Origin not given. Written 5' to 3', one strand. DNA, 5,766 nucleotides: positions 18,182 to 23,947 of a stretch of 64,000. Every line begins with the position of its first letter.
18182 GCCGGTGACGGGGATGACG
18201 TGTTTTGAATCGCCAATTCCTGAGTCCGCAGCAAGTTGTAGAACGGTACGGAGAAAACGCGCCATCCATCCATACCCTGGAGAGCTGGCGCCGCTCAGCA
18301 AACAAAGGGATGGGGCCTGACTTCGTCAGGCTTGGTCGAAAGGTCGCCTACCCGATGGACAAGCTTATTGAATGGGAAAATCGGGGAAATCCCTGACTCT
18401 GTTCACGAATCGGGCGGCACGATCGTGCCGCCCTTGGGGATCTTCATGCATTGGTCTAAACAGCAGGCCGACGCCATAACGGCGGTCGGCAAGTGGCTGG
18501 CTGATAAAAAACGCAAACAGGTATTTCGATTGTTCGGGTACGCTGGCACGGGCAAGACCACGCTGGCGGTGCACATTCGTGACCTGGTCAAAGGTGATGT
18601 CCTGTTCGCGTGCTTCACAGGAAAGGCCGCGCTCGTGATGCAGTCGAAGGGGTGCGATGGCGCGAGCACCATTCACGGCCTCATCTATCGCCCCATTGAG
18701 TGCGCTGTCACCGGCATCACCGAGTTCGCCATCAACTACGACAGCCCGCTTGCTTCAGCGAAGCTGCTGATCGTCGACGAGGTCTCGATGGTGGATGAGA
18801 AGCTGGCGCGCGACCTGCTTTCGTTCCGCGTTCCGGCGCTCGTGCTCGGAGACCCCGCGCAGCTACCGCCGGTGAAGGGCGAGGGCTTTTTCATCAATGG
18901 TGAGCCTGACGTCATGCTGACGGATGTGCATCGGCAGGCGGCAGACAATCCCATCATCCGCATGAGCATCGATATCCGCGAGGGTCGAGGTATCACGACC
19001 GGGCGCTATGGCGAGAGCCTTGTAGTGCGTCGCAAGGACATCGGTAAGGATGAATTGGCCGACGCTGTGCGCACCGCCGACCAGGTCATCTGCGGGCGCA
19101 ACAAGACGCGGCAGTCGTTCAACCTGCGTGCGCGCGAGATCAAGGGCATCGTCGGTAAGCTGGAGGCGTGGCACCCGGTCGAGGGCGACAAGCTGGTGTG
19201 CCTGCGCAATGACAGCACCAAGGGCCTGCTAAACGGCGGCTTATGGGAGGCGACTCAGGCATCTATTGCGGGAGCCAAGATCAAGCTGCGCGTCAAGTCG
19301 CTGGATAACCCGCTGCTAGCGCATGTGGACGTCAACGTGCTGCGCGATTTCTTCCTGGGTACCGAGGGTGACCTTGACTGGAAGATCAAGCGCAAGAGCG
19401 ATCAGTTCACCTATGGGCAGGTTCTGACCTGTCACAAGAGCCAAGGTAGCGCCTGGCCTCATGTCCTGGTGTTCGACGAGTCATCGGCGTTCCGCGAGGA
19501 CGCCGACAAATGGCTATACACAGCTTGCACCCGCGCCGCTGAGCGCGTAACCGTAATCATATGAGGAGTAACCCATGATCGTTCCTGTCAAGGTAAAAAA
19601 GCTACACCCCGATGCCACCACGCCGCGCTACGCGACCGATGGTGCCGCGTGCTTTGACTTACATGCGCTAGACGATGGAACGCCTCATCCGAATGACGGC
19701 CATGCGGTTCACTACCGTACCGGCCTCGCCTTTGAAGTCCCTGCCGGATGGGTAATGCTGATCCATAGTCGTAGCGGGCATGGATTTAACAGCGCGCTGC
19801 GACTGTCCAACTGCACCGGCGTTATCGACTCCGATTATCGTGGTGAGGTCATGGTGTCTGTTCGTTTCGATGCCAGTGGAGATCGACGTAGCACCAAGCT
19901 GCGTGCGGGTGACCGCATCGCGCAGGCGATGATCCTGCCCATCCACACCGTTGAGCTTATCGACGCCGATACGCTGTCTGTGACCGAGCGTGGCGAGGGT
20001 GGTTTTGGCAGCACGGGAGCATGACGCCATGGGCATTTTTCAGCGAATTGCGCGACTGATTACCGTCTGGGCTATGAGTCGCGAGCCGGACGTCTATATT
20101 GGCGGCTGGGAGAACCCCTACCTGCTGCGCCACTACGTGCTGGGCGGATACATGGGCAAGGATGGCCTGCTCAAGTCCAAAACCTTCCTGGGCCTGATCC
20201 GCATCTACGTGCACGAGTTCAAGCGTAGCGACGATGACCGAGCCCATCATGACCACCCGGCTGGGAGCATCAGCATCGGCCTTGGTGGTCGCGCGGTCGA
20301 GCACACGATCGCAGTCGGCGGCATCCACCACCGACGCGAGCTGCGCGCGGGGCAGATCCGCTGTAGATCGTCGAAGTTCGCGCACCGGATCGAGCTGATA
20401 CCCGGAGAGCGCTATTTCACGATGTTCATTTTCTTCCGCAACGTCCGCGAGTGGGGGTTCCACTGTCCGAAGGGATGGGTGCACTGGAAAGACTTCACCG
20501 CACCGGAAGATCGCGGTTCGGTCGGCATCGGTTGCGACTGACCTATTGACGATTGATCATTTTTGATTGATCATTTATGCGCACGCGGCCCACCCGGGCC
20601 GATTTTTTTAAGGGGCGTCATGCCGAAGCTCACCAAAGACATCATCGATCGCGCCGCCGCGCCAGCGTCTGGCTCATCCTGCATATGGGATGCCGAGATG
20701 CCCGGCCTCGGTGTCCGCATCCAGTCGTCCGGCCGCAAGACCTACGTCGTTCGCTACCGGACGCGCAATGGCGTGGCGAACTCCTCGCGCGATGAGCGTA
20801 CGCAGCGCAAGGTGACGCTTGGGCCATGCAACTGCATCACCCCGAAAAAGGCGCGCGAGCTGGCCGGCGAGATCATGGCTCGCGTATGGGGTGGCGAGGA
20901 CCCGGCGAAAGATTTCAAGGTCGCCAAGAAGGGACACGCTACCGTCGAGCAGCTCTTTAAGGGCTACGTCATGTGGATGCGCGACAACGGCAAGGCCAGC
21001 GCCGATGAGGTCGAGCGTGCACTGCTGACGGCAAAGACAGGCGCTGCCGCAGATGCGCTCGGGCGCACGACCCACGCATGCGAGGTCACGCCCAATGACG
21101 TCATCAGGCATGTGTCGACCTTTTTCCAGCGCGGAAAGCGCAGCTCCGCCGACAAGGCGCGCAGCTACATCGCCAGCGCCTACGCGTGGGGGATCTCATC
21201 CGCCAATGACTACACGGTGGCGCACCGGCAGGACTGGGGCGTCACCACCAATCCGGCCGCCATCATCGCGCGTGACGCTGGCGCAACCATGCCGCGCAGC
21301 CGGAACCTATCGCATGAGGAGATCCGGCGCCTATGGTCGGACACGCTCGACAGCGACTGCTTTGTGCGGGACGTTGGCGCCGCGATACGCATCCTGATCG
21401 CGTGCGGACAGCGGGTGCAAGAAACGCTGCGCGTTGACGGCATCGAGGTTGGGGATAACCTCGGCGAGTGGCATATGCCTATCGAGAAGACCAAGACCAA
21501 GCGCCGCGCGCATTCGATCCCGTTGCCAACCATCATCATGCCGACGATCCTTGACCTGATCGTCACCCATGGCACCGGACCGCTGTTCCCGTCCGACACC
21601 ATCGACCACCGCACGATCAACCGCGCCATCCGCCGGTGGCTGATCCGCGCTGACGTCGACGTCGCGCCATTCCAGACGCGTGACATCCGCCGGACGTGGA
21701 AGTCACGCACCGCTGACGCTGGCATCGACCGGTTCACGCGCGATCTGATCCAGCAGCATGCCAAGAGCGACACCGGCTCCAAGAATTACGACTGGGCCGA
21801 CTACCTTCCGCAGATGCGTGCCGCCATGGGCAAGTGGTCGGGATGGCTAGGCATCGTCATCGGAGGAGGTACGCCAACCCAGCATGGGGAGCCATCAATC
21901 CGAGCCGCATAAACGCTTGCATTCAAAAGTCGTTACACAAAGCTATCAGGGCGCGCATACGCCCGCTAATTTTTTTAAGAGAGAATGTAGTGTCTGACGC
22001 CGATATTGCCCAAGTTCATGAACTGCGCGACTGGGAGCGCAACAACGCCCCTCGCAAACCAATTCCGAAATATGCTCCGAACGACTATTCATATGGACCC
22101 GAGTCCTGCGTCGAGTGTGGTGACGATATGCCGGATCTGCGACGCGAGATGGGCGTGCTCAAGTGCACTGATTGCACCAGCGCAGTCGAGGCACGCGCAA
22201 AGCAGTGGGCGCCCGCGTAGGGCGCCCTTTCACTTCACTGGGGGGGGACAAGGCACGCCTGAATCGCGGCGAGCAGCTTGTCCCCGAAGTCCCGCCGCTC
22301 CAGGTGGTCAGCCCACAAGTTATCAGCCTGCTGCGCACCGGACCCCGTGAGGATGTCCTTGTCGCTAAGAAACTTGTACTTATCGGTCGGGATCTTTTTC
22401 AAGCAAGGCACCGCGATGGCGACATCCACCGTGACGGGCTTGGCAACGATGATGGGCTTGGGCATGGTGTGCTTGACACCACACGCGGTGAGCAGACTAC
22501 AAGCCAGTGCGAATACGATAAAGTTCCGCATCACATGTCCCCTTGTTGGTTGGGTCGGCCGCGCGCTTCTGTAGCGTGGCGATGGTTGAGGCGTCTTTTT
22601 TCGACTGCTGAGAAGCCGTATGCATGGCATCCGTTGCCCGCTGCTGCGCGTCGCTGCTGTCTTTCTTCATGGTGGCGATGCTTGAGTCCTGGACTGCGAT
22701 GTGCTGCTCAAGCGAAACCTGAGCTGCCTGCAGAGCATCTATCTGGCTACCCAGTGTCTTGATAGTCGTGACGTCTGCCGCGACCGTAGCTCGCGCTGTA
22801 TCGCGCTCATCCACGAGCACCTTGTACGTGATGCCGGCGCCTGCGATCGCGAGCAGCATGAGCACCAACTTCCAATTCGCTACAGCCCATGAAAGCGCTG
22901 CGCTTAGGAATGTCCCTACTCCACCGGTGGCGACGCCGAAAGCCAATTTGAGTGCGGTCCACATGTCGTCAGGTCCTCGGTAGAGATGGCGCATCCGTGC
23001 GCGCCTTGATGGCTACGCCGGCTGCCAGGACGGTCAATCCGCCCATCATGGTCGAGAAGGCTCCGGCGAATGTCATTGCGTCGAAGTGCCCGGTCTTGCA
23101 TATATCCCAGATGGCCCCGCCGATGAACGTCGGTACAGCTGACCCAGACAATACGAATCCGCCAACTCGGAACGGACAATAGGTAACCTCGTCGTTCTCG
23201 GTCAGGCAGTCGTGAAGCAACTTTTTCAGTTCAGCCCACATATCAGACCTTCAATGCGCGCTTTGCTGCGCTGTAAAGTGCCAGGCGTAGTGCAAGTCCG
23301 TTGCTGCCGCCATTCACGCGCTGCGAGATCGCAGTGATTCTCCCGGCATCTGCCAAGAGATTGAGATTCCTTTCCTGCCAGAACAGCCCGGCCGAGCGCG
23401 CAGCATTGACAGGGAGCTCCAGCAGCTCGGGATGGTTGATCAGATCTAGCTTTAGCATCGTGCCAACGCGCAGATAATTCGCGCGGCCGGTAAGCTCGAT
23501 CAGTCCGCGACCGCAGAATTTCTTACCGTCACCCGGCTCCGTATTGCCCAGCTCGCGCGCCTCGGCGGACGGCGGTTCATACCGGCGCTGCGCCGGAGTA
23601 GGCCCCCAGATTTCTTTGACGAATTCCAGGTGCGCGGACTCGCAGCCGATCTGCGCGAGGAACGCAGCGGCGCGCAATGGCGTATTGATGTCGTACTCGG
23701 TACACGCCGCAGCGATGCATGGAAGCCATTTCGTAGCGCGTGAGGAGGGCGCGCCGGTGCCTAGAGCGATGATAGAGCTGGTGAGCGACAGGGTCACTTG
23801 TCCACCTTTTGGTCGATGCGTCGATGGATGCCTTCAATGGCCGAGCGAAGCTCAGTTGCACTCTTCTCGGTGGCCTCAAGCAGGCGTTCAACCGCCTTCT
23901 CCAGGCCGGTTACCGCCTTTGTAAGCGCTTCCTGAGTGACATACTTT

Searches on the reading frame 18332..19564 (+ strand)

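Call 10: search_protein_families(library=pfam, proteins=[window:18332-19564:+], max_evalue=0.01)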
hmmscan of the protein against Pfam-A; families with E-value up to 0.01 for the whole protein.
window:18332-19564:+ (410 aa): 7 families
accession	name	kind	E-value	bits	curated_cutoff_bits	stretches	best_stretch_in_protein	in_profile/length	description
PF13604.12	AAA_30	-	7e-21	75.3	27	1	43-221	4-174/191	AAA domain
PF13245.12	AAA_19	-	8.2e-17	62.1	25.1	1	61-181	10-132/134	AAA domain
PF13538.12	UvrD_C_2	-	2.3e-14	53.4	27.4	1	364-409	4-52/52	UvrD-like helicase C-terminal domain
PF01443.25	Viral_helicase1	-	5.2e-07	30.1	21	0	69-181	5-100/228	Viral superfamily 1 RNA helicase core domain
PF05970.20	PIF1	-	1.2e-06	28.7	25.9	1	42-159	3-119/223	PIF1-like helicase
PF00931.28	NB-ARC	-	0.0049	16.6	23.5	1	47-83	3-39/248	NB-ARC domain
PF24883.2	NPHP3_N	-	0.0093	16.6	24.8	0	53-87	13-47/164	Nephrocystin 3, N-terminal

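Call 11: search_protein_families(library=phrogs, proteins=[window:18332-19564:+], max_evalue=0.001)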
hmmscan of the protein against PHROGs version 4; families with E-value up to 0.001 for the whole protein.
window:18332-19564:+ (410 aa): 3 families
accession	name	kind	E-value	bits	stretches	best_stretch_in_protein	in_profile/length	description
phrog_325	-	DNA, RNA and nucleotide metabolism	9.5e-95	319.7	1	38-408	468-866/986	Dda-like helicase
phrog_4412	-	DNA, RNA and nucleotide metabolism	2.3e-31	109.9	2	60-225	343-511/743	exonuclease V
phrog_1967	-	DNA, RNA and nucleotide metabolism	2.3e-11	44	1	39-124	151-239/776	DNA helicase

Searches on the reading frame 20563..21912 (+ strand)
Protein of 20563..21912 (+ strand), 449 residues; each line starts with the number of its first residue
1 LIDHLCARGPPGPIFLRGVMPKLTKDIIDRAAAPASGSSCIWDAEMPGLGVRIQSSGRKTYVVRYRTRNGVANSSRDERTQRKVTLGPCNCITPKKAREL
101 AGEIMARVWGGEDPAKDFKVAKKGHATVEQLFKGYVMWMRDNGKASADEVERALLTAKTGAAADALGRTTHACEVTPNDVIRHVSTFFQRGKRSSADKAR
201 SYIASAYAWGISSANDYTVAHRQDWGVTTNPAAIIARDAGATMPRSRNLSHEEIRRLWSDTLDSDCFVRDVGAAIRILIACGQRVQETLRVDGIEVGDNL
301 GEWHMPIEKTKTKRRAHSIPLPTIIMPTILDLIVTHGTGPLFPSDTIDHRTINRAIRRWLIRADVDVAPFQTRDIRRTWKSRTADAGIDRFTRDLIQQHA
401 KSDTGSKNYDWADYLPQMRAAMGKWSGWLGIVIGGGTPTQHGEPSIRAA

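Call 10: search_protein_families(library=pfam, proteins=[window:20563-21912:+], max_evalue=0.01)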
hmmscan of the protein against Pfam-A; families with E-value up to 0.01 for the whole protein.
window:20563-21912:+ (449 aa): 2 families
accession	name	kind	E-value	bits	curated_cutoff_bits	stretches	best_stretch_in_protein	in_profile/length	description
PF13356.12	Arm-DNA-bind_3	-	1.3e-11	44.9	27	1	23-117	1-79/83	Arm DNA-binding domain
PF00589.27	Phage_integrase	-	1.6e-07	31.7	27.1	1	248-390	2-147/172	Phage integrase family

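Call 11: search_protein_families(library=phrogs, proteins=[window:20563-21912:+], max_evalue=0.001)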
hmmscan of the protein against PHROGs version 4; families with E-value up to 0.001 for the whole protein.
window:20563-21912:+ (449 aa): 4 families
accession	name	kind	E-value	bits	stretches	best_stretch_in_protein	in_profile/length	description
phrog_1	-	integration and excision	3.4e-37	130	1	22-440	92-461/611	integrase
phrog_216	-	integration and excision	6.7e-09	36.2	1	238-389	45-202/301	integrase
phrog_17497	-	unknown function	5.2e-06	27.6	1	350-429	37-116/133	-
phrog_3423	-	unknown function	0.00016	22.7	1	23-133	8-106/157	-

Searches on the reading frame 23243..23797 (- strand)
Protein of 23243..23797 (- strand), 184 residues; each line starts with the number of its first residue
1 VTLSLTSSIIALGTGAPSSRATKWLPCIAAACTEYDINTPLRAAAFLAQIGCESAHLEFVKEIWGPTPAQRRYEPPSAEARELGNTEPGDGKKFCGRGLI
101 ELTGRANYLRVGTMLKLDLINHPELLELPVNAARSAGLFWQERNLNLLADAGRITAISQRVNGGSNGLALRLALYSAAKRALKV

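Call 15: search_protein_families(library=phrogs, proteins=[window:23243-23797:-], max_evalue=0.0001)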
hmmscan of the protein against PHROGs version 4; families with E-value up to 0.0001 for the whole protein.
window:23243-23797:- (184 aa): 8 families
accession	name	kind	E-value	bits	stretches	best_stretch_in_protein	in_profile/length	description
phrog_181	-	lysis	1.2e-56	194.1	1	11-182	338-530/769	endolysin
phrog_26317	-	unknown function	3.7e-37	127.9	1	61-184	2-119/119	-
phrog_9506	-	lysis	1.9e-34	120.8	1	19-179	18-190/330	endolysin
phrog_14712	-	moron, auxiliary metabolic gene and host takeover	2.1e-32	113.6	1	34-176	35-181/322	chitinase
phrog_34417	-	unknown function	2.6e-19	70.6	1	5-163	8-171/326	-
phrog_1519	-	lysis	2.1e-15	57.8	1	13-178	208-376/502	endolysin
phrog_317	-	lysis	1e-13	52.3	1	7-178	195-355/492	endolysin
phrog_12261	-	unknown function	6.4e-09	36.9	1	94-164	7-76/76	-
